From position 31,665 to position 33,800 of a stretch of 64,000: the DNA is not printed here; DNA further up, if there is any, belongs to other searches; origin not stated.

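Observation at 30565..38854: Surface operon A: five tightly coupled ORFs ending in a 1735-aa Cys-rich secreted giant, none assignable to a known family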

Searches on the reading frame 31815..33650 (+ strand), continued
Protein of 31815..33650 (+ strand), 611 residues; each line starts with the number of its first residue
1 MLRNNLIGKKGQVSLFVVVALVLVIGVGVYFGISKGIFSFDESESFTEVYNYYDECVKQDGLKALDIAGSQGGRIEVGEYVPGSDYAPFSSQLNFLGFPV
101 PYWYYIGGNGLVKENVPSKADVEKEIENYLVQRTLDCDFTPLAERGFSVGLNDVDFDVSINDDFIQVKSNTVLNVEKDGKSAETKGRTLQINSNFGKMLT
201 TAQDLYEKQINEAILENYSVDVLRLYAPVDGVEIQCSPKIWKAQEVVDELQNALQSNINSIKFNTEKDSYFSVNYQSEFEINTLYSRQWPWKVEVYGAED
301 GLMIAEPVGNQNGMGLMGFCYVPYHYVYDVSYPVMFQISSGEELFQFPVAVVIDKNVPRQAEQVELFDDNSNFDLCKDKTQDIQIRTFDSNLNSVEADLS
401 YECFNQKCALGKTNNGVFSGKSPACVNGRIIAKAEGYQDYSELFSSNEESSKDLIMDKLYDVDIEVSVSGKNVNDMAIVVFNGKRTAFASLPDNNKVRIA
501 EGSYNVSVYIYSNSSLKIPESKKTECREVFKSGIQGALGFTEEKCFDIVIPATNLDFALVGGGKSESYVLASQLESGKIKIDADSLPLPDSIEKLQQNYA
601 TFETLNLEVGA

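Call 96: find_encoding_contigs(protein=P0333, flank=9000, max_places=1)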
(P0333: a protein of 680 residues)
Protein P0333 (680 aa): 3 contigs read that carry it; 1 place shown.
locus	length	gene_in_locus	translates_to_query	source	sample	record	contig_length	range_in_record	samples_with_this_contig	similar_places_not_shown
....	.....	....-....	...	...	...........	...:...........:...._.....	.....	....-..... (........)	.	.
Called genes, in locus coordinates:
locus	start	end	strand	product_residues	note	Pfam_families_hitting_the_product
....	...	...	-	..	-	-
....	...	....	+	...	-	-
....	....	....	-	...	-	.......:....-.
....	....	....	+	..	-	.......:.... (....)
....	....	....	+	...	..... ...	-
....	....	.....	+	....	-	-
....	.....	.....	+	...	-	-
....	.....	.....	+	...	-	-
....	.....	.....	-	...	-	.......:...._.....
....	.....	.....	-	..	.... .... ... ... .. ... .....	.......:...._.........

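Call 105: find_related_loci(query=A2, collection=viral_contigs, flank=3000)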
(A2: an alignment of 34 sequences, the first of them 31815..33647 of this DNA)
Query A2 (611 aa) in viral_contigs; peptide patterns used: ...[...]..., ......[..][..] (x = any residue, [..] = any of these).
25 stretches matched a pattern, but none encodes a relative of the query by tblastn (E <= 1e-3).
